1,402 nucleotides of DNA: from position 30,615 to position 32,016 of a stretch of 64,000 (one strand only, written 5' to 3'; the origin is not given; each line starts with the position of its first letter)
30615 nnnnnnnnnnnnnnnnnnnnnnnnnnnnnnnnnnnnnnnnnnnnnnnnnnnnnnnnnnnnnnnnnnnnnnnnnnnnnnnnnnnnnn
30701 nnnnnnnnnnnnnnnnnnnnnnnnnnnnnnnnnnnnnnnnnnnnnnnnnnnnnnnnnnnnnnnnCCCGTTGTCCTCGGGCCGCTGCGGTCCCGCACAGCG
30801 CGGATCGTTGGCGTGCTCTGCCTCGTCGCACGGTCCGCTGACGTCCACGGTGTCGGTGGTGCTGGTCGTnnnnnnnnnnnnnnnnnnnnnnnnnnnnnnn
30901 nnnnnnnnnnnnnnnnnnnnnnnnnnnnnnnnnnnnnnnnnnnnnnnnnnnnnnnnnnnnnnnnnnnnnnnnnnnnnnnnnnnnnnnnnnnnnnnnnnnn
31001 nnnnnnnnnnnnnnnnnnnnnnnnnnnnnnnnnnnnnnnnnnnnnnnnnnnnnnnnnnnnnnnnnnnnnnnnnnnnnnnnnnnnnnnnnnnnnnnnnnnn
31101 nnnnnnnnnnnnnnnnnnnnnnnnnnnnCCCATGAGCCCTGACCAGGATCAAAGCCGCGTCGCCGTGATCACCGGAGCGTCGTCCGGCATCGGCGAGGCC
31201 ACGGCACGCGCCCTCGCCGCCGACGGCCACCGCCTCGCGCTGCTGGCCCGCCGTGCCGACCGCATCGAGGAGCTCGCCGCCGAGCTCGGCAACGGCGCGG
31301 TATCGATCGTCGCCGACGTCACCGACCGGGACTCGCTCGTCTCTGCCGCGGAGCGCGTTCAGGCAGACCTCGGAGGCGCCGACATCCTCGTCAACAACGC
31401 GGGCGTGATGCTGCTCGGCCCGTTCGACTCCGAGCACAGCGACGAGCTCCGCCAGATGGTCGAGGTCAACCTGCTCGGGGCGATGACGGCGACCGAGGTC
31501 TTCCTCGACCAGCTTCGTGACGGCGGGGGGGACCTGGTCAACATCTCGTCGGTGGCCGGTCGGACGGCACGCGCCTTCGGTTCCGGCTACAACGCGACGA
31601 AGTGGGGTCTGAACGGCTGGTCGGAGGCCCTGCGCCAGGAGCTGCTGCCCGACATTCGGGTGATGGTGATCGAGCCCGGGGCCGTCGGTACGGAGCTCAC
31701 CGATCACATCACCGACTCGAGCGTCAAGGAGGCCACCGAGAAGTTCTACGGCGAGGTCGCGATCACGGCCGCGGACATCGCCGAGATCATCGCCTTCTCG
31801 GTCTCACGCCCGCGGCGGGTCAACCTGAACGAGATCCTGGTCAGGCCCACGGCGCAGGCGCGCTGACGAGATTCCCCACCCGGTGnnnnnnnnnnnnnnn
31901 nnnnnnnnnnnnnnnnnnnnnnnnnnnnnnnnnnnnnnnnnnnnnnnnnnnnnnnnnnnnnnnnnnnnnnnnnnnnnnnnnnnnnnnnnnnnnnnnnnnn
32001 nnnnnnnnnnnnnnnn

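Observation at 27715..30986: Two paralogue-like signal-anchored Asp/His/Gly/Ser low-complexity proteins bracket a two-component system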

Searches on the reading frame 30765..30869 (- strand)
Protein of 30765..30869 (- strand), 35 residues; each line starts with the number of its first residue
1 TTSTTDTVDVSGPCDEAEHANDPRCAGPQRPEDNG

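Call 54: search_protein_representatives(alignment_id=A4)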
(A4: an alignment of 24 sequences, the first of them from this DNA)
Query: 24 sequences, 34 profile positions. Proteins with E-value up to 0.001 (for the whole library): 573; up to 1e-10: 243; up to 1e-30: 9. The best 150 are listed.
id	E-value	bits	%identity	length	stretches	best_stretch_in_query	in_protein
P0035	7.3e-49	178.8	-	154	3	1-33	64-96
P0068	2.9e-46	170.5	-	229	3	2-31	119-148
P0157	1.1e-41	155.8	-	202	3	4-33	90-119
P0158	2.0e-40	151.8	-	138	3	5-30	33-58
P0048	1.2e-37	142.9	-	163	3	2-33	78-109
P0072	4.5e-37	141.1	-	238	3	2-33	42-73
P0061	5.0e-36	137.7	-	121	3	3-31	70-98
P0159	1.7e-34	132.8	-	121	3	5-33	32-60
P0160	8.1e-33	127.5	-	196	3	5-27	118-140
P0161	1.2e-30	120.6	-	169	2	3-34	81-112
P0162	3.2e-30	119.1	-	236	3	4-30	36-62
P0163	1.8e-29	116.7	-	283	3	2-33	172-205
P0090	6.8e-29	114.9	-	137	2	2-33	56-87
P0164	9.6e-29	114.4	-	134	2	1-31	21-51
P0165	1.4e-28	113.9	-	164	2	2-30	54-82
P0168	5.8e-28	111.9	-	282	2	4-33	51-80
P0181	1.2e-25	104.5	-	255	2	2-31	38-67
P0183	1.6e-25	104.1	-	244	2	2-31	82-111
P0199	2.5e-24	100.3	-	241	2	1-32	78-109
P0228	1.0e-21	92.0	-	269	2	5-31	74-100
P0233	3.1e-21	90.4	-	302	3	4-33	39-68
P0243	3.5e-20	87.0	-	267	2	5-25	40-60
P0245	8.3e-20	85.8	-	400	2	3-33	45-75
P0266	3.0e-15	71.2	-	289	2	5-30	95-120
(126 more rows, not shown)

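Call 56: search_protein_families(library=pfam, proteins=[P0245, P0233, P0266, P0163, P0168, P0228, P0243, P0181, P0183, P0199], max_evalue=0.01)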
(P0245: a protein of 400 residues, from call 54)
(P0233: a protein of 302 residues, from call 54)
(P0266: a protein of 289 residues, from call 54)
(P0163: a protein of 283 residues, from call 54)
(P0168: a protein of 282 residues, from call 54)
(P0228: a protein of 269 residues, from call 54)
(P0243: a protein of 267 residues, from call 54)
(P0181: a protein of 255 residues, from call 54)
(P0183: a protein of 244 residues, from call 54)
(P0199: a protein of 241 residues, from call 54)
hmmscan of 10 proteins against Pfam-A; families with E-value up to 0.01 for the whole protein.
P0245 (400 aa): 2 families
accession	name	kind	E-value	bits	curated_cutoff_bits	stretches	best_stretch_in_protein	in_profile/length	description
PF00072.30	Response_reg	-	5.4e-27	94.6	30.2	1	163-272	1-111/111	Response regulator receiver domain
PF23198.2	PDE8A_N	-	0.0085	16.4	29.6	0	162-231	11-82/147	PDE8A-like, N-terminal domain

P0233 (302 aa): 0 families

P0266 (289 aa): 0 families

P0163 (283 aa): 0 families

P0168 (282 aa): 0 families

P0228 (269 aa): 0 families

P0243 (267 aa): 0 families

P0181 (255 aa): 0 families

P0183 (244 aa): 0 families

P0199 (241 aa): 0 families

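Call 74: search_solved_structures(query=A4, max_evalue=10, show_alignments=3)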
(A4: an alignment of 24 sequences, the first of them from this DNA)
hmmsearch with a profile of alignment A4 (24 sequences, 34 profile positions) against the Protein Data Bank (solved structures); distinct sequences matched with E-value up to 10: 0.

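Call 79: find_encoding_contigs(protein=P0243, flank=5000, max_places=2)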
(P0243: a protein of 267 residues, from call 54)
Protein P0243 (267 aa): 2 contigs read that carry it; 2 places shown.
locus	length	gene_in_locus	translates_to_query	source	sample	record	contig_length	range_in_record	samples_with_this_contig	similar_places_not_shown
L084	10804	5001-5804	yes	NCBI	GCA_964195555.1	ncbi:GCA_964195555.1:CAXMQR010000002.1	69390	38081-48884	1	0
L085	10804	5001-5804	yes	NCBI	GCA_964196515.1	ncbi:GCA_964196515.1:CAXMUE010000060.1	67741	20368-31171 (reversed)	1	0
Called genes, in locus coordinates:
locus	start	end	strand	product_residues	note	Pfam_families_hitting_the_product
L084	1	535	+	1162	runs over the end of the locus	PF01558:POR, PF20169:DUF6537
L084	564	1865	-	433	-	PF07994:NAD_binding_5, PF01658:Inos-1-P_synth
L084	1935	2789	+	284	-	PF00126:HTH_1, PF03466:LysR_substrate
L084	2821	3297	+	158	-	PF01575:MaoC_dehydratas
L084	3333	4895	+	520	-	PF00561:Abhydrolase_1, PF08386:Abhydrolase_4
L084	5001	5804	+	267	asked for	-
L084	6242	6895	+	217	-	PF00230:MIP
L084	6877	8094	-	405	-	PF01546:Peptidase_M20, PF07687:M20_dimer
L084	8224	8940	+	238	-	PF07722:Peptidase_C26, PF00117:GATase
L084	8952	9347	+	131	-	PF05425:CopD (weak)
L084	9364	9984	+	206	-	PF03352:Adenine_glyco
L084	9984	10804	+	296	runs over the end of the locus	PF00892:EamA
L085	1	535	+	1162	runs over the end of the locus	PF01558:POR, PF20169:DUF6537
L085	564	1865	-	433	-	PF07994:NAD_binding_5, PF01658:Inos-1-P_synth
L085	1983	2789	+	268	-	PF00126:HTH_1, PF03466:LysR_substrate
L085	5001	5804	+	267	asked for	-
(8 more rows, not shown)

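Call 80: find_encoding_contigs(protein=P0266, flank=5000, max_places=2)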
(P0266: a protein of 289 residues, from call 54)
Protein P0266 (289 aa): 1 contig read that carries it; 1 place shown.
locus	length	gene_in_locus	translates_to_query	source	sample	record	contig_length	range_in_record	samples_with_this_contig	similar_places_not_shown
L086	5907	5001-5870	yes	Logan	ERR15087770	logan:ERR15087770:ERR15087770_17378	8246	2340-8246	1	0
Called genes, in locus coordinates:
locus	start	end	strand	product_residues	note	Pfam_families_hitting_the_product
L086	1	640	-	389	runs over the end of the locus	PF00355:Rieske, PF00848:Ring_hydroxyl_A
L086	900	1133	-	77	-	PF20059:DUF6458 (weak)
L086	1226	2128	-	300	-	PF01590:GAF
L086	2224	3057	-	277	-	PF00378:ECH_1, PF16113:ECH_2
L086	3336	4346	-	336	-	PF00586:AIRS, PF02769:AIRS_C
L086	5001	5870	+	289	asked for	-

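Call 83: search_protein_families(library=ncbifam, proteins=[P0243], max_evalue=0.1)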
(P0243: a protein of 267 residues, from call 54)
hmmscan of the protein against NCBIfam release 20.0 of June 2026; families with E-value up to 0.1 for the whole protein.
P0243 (267 aa): 1 family
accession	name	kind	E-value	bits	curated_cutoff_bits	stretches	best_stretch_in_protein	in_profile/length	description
NF002892.0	PRK03372.1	equivalog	0.084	12.2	299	0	116-140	175-199/312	NAD kinase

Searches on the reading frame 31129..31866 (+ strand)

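Call 40: search_protein_families(library=pfam, proteins=[window:31129-31866:+], max_evalue=0.01)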
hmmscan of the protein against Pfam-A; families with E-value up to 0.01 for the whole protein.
window:31129-31866:+ (245 aa): 6 families
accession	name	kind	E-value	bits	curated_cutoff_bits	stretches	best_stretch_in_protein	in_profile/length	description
PF00106.31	adh_short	-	7e-51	172.9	26.6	1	10-195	1-191/195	short chain dehydrogenase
PF13561.12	adh_short_C2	-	2.5e-36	125.9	27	1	16-226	1-218/236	Enoyl-(Acyl carrier protein) reductase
PF08659.16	KR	-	5.3e-13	49.7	22.6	1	13-174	4-169/180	KR domain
PF13460.12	NAD_binding_10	-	4.3e-07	30.4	27.2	1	16-91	1-68/184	NAD(P)H-binding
PF01370.27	Epimerase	-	4.8e-05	23.3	20.9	1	13-141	2-115/240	NAD dependent epimerase/dehydratase family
PF05368.20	NmrA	-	0.0077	16.3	27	0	10-78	4-71/298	NmrA-like family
